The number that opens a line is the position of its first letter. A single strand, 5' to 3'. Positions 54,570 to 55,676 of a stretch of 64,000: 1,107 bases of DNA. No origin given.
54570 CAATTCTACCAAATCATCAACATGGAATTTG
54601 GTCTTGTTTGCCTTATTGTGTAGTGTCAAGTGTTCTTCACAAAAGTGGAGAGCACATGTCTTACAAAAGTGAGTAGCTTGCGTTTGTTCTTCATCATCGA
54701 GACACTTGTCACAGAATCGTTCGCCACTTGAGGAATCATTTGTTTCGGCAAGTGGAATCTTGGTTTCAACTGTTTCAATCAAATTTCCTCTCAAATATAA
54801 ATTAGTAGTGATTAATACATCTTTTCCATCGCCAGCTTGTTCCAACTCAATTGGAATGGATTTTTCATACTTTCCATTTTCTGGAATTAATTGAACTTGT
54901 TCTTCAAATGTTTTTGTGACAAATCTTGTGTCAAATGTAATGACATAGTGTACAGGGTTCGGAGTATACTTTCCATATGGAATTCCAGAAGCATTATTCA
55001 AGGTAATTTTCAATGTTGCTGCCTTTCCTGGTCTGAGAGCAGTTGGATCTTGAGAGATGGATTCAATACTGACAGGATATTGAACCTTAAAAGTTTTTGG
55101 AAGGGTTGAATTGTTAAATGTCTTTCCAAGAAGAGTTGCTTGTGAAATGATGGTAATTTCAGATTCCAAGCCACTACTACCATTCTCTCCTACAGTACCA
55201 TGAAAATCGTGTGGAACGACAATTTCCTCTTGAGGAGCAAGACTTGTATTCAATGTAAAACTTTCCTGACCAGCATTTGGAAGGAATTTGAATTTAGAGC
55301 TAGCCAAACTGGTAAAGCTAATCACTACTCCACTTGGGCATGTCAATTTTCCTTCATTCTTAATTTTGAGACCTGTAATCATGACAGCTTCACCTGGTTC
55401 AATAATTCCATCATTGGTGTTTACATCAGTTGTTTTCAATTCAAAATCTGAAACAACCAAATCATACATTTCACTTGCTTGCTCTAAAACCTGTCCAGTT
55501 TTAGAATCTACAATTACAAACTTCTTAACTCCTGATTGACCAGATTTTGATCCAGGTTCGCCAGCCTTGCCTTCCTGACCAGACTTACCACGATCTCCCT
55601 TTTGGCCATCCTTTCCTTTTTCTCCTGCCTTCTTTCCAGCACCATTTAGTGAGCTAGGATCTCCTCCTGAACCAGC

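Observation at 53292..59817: Tight cluster of three paralogous B-box zinc-finger + NHL beta-propeller genes in a fungal-type genome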

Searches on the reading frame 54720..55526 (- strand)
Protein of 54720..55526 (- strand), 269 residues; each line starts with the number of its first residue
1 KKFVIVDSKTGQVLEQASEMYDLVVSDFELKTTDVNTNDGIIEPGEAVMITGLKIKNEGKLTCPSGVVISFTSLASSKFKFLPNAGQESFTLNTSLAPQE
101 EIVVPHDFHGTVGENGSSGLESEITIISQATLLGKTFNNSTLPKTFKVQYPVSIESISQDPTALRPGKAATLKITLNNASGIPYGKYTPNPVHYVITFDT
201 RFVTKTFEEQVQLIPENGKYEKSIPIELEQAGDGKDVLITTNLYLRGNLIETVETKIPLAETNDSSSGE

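Call 54: search_solved_structures(query=window:54720-55526:-, max_evalue=10)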
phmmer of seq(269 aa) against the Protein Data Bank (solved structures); distinct sequences matched with E-value up to 10: 6.
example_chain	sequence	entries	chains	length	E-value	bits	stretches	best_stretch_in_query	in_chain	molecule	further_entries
26de_W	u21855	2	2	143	0.0013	21.5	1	48-82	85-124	Structural protein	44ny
3chx_A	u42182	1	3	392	0.91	12.2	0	148-179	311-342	PmoB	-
9rm9_B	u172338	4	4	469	1.5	11.5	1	163-207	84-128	Integrin beta-2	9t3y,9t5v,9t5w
9t5z_B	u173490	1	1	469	1.5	11.5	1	163-207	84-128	Integrin beta-2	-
7p2d_B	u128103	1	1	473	1.5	11.5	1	163-207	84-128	Integrin beta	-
5e6r_B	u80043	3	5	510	1.6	11.4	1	163-207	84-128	Integrin beta-2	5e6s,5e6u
